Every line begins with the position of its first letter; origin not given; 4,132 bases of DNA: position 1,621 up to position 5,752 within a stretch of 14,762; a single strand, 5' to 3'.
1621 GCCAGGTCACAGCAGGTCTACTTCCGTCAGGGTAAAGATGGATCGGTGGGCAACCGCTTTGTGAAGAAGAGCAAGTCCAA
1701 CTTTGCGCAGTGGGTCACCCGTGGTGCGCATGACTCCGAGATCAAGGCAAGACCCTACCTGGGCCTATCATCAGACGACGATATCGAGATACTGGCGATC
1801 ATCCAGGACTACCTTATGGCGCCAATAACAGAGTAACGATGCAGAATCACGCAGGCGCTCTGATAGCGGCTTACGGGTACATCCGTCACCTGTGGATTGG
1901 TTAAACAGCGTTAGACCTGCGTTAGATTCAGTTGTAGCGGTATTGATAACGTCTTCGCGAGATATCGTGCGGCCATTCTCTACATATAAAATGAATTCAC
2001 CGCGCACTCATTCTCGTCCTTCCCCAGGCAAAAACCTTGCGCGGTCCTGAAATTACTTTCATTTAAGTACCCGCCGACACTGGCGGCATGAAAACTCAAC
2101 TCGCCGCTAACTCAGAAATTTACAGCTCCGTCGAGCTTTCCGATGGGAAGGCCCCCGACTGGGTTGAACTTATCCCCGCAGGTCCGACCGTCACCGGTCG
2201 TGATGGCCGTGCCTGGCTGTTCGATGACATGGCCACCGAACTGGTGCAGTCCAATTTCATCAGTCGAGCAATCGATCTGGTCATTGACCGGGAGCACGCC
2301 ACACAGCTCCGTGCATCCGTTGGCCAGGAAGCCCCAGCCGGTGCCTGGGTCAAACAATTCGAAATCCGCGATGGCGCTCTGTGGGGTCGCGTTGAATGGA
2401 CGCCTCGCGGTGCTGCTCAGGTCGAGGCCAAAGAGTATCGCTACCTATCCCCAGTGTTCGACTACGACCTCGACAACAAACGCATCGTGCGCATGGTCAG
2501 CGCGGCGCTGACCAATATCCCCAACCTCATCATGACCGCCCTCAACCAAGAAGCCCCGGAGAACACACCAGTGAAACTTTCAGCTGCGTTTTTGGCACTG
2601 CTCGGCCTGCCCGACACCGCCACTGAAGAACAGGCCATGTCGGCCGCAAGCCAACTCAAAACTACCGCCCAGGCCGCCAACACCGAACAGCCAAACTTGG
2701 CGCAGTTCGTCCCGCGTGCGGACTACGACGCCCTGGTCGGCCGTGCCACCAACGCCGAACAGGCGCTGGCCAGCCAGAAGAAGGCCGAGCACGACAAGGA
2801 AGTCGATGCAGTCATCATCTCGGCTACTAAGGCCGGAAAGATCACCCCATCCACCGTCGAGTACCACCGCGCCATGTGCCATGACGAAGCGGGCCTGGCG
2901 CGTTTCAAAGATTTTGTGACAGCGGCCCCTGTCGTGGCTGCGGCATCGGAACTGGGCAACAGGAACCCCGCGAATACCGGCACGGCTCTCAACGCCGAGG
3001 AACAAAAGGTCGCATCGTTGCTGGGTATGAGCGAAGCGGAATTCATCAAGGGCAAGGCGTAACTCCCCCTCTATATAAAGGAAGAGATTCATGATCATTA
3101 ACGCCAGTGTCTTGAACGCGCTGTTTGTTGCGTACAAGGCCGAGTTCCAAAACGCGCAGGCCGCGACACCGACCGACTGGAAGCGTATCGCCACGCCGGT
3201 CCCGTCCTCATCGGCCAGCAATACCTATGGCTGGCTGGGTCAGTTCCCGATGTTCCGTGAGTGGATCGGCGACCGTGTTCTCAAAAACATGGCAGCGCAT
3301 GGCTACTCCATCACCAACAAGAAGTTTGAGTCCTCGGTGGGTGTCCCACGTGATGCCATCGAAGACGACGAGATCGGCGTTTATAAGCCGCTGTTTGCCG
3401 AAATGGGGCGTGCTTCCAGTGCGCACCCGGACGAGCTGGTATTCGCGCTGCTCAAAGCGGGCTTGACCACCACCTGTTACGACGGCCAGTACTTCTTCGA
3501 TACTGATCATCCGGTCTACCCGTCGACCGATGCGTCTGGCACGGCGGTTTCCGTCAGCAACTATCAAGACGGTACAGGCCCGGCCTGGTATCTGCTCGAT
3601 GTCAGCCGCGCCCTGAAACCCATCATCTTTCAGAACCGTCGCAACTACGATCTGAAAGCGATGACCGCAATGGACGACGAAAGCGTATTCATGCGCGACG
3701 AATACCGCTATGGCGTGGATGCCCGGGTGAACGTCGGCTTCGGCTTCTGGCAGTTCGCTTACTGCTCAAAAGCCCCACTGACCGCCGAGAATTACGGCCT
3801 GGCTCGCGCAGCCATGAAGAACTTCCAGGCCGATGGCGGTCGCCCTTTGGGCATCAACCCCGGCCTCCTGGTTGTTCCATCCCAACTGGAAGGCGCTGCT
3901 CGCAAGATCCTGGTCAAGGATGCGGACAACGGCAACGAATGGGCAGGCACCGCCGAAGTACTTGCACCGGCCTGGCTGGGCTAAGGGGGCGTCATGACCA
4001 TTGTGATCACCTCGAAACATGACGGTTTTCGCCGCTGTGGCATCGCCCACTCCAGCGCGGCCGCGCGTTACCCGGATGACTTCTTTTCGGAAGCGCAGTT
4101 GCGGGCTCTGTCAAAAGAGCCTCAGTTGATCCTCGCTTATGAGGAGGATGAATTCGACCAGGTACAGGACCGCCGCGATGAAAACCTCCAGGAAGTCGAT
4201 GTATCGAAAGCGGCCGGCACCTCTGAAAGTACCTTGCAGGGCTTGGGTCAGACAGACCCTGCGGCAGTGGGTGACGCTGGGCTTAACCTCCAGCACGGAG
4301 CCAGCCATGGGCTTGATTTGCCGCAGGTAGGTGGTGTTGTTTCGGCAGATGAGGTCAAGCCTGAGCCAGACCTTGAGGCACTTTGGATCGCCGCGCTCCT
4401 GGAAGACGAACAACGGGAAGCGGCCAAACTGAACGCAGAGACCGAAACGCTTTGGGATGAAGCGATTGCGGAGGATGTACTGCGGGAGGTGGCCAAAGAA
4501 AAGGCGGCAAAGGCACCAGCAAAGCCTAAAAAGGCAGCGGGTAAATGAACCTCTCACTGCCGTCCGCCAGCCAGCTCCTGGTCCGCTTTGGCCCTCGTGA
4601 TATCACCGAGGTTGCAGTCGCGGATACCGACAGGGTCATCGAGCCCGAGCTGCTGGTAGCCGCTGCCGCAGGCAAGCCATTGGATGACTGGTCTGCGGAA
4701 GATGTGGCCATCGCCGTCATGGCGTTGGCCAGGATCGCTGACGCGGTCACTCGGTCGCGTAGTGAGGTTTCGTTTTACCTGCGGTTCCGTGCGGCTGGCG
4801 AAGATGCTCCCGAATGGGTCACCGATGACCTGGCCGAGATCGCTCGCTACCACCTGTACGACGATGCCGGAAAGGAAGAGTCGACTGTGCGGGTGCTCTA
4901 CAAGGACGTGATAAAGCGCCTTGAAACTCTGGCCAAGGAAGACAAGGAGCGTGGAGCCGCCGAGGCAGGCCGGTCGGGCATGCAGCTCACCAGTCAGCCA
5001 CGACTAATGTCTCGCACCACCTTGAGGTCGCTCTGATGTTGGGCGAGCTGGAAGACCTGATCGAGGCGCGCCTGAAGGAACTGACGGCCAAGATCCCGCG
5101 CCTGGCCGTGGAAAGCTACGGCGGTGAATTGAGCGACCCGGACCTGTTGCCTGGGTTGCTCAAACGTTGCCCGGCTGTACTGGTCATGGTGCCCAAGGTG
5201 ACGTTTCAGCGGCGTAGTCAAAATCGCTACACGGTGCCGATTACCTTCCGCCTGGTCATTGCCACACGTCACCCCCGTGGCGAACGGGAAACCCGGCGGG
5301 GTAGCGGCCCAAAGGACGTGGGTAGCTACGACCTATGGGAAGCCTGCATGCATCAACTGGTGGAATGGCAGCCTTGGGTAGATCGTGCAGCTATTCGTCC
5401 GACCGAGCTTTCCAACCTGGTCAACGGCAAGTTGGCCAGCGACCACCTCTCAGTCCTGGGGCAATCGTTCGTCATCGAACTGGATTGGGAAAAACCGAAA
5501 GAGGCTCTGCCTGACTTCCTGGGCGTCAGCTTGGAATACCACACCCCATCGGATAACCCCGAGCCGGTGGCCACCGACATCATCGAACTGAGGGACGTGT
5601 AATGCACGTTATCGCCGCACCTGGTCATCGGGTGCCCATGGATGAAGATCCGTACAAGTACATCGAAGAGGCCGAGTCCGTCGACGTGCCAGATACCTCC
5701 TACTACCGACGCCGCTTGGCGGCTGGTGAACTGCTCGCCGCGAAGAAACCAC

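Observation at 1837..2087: Only large intergenic gap: repeat-rich candidate regulatory region upstream of the protease gene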

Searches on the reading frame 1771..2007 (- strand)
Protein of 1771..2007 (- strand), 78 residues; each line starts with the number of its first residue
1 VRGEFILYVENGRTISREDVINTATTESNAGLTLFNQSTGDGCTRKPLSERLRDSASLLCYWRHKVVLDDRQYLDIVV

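Call 3: search_protein_families(library=pfam, proteins=[window:1771-2007:-], max_evalue=0.01)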
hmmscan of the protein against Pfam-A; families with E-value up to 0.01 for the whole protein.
window:1771-2007:- (78 aa): 0 families

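Call 4: search_protein_families(library=phrogs, proteins=[window:1771-2007:-], max_evalue=0.01)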
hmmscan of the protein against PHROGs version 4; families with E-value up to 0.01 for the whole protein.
window:1771-2007:- (78 aa): 0 families

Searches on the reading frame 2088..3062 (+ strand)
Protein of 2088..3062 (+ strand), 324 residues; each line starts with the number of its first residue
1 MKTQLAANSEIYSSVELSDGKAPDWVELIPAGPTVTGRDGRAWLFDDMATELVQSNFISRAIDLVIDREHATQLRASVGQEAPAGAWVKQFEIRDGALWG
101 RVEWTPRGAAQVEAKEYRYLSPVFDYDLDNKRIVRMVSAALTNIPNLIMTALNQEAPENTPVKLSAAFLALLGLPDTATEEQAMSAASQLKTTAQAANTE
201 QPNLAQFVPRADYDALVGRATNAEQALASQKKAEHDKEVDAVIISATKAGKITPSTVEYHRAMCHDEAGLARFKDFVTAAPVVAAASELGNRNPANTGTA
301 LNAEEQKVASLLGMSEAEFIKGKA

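Call 3: search_protein_families(library=pfam, proteins=[window:2088-3062:+], max_evalue=0.01)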
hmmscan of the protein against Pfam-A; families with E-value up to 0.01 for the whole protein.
window:2088-3062:+ (324 aa): 1 family
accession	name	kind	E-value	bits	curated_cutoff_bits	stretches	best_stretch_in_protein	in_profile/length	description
PF10123.14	Mu-like_Pro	-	2.8e-64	218.2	25.2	1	26-321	1-330/330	Mu-like prophage I protein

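Call 4: search_protein_families(library=phrogs, proteins=[window:2088-3062:+], max_evalue=0.01)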
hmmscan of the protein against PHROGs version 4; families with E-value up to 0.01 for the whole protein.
window:2088-3062:+ (324 aa): 8 families
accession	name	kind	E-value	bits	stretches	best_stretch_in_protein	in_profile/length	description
phrog_328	-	head and packaging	2.3e-92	311.2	1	1-323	3-335/339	head maturation protease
phrog_13230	-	unknown function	3.4e-25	89.5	1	20-125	18-117/138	-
phrog_15607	-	unknown function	1.6e-20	74.8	1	163-323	2-160/167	-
phrog_2976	-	head and packaging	6.5e-08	33.7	1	153-270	221-349/394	head maturation protease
phrog_3894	-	head and packaging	9.8e-07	29.4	1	222-300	365-442/458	head maturation protease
phrog_22924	-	unknown function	1.5e-06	29.6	1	218-308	41-130/163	-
phrog_976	-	head and packaging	1.9e-05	25.2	0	143-299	201-358/415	head maturation protease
phrog_11321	-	unknown function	0.0024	18.4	1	131-237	142-229/327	-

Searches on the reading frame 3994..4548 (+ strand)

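Call 3: search_protein_families(library=pfam, proteins=[window:3994-4548:+], max_evalue=0.01)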
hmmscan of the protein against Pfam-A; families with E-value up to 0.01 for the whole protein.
window:3994-4548:+ (184 aa): 1 family
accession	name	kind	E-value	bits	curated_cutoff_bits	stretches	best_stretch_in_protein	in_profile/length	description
PF17891.6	FluMu_N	-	3.9e-10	39.7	25.8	1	3-46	2-43/49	Mu-like prophage FluMu N-terminal domain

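Call 4: search_protein_families(library=phrogs, proteins=[window:3994-4548:+], max_evalue=0.01)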
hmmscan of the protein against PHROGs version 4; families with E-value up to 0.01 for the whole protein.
window:3994-4548:+ (184 aa): 5 families
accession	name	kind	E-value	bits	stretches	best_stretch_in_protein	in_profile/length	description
phrog_6188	-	unknown function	1.6e-19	71.6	1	1-73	2-74/125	-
phrog_8953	-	unknown function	8.8e-07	30.1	1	3-81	10-88/135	-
phrog_2498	-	unknown function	5.4e-05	24.5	1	2-68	12-80/149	-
phrog_7976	-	unknown function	0.0033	18.7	1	3-49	31-77/100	-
phrog_27280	-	unknown function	0.0073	17.6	1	3-46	84-127/134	-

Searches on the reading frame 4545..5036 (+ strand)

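Call 3: search_protein_families(library=pfam, proteins=[window:4545-5036:+], max_evalue=0.01)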
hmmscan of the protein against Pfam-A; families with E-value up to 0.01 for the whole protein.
window:4545-5036:+ (163 aa): 1 family
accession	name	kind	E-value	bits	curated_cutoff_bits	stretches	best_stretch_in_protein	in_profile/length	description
PF07030.17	Phage_Mu_Gp36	-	1.6e-07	32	24.7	1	10-139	6-108/124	Bacteriophage Mu, Gp36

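Call 4: search_protein_families(library=phrogs, proteins=[window:4545-5036:+], max_evalue=0.01)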
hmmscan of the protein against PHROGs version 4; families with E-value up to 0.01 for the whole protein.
window:4545-5036:+ (163 aa): 1 family
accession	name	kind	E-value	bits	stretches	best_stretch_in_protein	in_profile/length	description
phrog_195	-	connector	2.7e-13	50.9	1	10-158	170-299/386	head-tail adaptor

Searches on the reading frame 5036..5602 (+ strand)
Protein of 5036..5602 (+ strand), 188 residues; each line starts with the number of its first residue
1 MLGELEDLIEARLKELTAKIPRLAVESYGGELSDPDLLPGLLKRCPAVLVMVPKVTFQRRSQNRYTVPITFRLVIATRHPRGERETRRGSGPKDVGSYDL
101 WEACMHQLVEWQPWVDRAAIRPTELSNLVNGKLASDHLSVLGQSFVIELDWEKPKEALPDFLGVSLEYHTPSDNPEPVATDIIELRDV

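Call 3: search_protein_families(library=pfam, proteins=[window:5036-5602:+], max_evalue=0.01)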
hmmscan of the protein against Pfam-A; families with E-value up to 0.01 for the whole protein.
window:5036-5602:+ (188 aa): 1 family
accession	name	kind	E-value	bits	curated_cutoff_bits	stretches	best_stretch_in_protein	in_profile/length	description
PF08873.17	Phage_Mu_Gp37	-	1.4e-16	61.4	25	1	1-147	1-146/149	Bacteriophage Mu, Gp37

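Call 4: search_protein_families(library=phrogs, proteins=[window:5036-5602:+], max_evalue=0.01)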
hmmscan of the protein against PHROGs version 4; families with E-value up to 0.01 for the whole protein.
window:5036-5602:+ (188 aa): 1 family
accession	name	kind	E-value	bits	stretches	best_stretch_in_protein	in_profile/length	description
phrog_490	-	head and packaging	1.6e-42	146.6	1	1-186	2-187/190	portal protein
